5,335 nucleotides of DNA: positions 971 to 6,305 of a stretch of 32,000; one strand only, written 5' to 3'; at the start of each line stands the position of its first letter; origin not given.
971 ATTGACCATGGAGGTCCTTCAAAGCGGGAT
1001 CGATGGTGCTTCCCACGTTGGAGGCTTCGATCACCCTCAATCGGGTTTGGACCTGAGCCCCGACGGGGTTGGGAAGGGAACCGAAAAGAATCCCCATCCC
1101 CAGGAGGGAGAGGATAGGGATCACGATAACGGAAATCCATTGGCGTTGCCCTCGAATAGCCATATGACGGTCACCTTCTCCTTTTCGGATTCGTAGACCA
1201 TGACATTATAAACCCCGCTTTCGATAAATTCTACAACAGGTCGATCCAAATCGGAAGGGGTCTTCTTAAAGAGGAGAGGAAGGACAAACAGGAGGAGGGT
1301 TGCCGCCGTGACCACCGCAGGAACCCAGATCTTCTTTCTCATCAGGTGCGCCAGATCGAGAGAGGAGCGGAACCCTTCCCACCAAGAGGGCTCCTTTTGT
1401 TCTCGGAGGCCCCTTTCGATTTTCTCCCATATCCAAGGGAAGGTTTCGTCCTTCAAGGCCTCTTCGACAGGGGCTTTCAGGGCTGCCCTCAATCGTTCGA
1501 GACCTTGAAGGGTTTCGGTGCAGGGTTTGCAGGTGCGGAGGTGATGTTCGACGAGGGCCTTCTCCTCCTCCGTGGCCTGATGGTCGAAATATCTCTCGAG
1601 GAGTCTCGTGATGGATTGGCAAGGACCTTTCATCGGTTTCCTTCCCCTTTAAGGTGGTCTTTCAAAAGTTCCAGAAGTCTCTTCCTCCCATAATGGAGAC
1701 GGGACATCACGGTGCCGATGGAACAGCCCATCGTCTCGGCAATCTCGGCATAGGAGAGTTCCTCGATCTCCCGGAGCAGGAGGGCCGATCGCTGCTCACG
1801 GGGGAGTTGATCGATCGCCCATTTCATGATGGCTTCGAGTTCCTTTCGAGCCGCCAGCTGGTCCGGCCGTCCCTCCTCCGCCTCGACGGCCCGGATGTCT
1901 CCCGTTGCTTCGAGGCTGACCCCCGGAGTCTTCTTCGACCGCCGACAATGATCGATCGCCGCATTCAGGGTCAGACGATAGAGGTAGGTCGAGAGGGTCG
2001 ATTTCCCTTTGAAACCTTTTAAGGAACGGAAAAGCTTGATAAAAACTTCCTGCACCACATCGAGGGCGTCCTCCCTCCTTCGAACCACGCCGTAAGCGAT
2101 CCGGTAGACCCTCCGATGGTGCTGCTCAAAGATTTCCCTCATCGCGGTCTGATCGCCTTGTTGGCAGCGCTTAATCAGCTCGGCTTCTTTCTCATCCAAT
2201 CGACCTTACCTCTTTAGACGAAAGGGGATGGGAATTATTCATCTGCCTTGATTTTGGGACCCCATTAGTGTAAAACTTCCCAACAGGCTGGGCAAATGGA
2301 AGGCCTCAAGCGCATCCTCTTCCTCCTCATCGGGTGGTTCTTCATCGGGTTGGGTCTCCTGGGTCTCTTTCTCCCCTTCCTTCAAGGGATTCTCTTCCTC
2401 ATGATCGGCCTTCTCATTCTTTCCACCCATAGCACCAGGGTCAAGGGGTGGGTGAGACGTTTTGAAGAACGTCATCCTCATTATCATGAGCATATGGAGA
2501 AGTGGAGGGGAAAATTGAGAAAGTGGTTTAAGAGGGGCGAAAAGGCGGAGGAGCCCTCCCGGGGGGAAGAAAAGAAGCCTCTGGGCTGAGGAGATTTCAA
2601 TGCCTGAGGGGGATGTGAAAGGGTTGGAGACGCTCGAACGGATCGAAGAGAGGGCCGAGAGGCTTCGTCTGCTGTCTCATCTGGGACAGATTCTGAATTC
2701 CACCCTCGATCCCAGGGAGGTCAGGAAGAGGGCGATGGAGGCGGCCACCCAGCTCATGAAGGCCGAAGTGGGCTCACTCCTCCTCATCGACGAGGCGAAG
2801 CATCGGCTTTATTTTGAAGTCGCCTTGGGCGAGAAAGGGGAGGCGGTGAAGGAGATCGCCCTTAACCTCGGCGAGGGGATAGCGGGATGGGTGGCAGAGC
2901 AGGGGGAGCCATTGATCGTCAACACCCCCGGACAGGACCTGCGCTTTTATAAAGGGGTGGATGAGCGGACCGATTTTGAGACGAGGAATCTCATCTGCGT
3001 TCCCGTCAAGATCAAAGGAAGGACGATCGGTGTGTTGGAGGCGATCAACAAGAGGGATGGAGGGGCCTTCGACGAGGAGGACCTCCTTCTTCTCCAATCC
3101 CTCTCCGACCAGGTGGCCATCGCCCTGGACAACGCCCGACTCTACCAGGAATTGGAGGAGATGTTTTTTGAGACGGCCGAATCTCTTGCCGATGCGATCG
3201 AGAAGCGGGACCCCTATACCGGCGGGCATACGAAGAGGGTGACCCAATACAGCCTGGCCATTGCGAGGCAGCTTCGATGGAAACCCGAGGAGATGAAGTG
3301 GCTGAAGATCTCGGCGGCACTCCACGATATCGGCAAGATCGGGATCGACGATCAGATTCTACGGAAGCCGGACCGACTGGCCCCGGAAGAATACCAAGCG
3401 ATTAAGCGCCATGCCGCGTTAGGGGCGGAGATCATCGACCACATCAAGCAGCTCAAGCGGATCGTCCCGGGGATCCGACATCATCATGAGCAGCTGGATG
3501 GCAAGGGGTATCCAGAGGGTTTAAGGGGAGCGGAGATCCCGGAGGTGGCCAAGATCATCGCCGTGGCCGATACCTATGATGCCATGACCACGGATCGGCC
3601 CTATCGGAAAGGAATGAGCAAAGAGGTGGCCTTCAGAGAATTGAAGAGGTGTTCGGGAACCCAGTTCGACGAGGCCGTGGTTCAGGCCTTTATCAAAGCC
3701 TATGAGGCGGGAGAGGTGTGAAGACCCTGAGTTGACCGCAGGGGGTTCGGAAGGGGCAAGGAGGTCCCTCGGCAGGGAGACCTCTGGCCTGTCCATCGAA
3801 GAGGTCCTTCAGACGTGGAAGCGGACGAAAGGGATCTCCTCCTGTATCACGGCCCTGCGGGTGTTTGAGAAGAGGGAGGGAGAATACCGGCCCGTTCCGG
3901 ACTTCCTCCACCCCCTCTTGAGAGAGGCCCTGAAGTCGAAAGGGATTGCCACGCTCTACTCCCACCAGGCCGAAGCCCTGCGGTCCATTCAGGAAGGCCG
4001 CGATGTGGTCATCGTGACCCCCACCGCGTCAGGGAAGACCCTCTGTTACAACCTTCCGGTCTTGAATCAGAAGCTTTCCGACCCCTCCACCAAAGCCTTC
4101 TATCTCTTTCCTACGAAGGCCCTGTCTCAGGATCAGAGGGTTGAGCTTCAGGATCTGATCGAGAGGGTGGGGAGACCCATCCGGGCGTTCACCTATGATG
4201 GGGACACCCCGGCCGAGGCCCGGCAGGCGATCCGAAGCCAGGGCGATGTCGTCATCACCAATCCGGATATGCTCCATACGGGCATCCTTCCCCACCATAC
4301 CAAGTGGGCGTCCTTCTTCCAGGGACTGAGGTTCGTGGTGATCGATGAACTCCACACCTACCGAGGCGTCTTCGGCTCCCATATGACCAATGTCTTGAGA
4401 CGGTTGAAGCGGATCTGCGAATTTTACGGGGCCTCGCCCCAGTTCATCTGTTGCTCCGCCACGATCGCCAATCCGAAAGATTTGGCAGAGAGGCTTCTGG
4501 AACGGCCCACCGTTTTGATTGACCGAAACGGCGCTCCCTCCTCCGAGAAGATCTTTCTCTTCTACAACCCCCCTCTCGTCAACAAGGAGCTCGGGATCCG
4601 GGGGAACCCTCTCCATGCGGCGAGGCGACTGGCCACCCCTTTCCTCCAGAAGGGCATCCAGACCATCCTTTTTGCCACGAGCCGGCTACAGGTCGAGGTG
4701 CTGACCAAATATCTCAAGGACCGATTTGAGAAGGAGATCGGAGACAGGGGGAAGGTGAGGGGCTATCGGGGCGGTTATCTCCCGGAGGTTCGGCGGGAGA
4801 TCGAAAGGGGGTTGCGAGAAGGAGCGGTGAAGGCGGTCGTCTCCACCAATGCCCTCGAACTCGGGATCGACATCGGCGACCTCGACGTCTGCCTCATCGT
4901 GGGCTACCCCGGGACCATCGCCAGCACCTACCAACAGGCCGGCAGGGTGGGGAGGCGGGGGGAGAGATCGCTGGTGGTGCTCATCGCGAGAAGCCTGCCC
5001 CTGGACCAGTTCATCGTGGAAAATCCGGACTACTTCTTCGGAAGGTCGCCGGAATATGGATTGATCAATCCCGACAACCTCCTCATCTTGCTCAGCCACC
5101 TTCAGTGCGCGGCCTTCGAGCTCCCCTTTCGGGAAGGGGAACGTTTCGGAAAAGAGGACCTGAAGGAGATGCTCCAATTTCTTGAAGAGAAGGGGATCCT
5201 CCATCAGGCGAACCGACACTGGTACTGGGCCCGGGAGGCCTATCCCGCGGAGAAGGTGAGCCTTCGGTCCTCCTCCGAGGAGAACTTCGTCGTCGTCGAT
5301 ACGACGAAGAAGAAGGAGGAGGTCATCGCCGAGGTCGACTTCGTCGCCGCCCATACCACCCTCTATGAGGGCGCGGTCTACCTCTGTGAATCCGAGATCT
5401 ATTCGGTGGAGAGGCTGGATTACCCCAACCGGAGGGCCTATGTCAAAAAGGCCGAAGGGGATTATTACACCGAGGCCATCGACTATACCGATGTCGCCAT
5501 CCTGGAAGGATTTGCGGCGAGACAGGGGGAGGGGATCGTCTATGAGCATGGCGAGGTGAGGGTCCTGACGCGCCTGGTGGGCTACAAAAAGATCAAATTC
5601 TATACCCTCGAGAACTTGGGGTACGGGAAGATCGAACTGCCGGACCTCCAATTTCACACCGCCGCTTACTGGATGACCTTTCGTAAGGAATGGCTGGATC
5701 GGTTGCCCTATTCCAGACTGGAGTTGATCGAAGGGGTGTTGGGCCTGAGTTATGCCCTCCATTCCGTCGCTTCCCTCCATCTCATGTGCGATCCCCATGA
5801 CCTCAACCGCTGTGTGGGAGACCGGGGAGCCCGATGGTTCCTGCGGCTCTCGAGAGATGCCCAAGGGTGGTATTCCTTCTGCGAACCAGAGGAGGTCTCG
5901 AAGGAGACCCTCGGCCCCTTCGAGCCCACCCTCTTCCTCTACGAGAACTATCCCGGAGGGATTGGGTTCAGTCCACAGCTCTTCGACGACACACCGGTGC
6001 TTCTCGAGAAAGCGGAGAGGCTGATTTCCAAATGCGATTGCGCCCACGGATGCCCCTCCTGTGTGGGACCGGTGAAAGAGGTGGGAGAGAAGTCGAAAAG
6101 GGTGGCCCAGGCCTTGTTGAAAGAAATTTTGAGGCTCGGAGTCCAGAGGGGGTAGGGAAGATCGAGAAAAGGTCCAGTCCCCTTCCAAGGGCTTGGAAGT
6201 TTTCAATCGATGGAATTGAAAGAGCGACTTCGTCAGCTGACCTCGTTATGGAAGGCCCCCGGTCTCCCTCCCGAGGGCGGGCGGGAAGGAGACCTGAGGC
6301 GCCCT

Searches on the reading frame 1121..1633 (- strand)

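Call 8: search_protein_families(library=pfam, proteins=[window:1121-1633:-])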
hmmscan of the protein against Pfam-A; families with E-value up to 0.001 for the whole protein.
window:1121-1633:- (170 aa): 1 family
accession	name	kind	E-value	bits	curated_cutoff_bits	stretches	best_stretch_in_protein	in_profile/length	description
PF13490.11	zf-HC2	-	1e-08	35.5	22.2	1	5-38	1-34/35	Putative zinc-finger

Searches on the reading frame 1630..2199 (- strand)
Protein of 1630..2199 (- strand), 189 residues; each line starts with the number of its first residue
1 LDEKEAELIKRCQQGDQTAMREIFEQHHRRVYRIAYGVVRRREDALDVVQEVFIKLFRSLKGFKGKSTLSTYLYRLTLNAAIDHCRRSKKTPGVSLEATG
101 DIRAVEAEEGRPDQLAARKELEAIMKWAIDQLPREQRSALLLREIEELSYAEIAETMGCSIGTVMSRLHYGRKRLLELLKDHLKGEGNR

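Call 8: search_protein_families(library=pfam, proteins=[window:1630-2199:-])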
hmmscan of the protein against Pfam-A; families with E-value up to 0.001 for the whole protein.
window:1630-2199:- (189 aa): 5 families
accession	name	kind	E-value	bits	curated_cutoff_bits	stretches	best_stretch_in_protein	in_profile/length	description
PF04542.20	Sigma70_r2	-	4.6e-20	71.6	24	1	23-90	1-70/71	Sigma-70 region 2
PF08281.18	Sigma70_r4_2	-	2.6e-18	65.8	25.7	1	128-175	7-54/54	Sigma-70, region 4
PF04545.22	Sigma70_r4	-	1.6e-11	44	24.1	1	128-175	1-48/50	Sigma-70, region 4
PF07638.17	Sigma70_ECF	-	3.8e-10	40.4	21.1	1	6-176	5-180/185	ECF sigma factor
PF12645.13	HTH_16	-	0.00051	20.5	22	0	7-64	2-65/65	Helix-turn-helix domain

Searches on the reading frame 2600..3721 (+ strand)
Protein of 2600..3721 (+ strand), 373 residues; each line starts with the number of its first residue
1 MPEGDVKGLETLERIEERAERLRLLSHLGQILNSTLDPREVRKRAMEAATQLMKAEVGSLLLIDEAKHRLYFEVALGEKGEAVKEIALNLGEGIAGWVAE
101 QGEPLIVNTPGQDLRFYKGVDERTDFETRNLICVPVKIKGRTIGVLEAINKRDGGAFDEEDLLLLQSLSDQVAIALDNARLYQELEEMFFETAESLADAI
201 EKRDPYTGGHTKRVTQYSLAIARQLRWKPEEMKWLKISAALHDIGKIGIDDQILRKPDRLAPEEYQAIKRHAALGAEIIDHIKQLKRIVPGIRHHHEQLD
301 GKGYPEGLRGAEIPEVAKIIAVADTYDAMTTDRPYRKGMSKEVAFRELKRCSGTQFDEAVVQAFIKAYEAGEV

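Call 8: search_protein_families(library=pfam, proteins=[window:2600-3721:+])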
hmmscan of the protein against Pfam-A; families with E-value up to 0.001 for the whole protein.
window:2600-3721:+ (373 aa): 5 families
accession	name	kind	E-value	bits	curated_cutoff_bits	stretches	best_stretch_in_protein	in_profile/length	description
PF13487.12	HD_5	-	9.2e-39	133.3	27.2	1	195-360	2-170/170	HD domain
PF13185.12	GAF_2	-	9.7e-22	78.1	28.6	1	36-177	2-136/136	GAF domain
PF01966.28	HD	-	1.3e-21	77.5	22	1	208-329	2-116/116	HD domain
PF01590.32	GAF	-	1.2e-19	71.6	22.4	1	38-176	2-133/133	GAF domain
PF13492.12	GAF_3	-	1.7e-16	61.3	27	1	44-178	8-129/129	GAF domain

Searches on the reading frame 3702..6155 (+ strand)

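Call 8: search_protein_families(library=pfam, proteins=[window:3702-6155:+])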
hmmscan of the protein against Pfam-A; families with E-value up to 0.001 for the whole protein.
window:3702-6155:+ (817 aa): 5 families
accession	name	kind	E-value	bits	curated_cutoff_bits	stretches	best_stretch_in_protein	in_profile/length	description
PF00270.35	DEAD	-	8.4e-34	117.1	26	1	87-260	2-166/167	DEAD/DEAH box helicase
PF09369.15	MZB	-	1.3e-16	61.5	24.2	1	682-788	1-80/80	MrfA Zn-binding domain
PF00271.37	Helicase_C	-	1.8e-15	57.6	23.5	1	316-420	13-110/110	Helicase conserved C-terminal domain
PF22982.3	WHD_HRQ1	-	9e-14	52.7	27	1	455-523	1-69/70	ATP-dependent helicase HRQ1, winged helix domain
PF04851.21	ResIII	-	9.6e-07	29.3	22.5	1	84-236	3-151/164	Type III restriction enzyme, res subunit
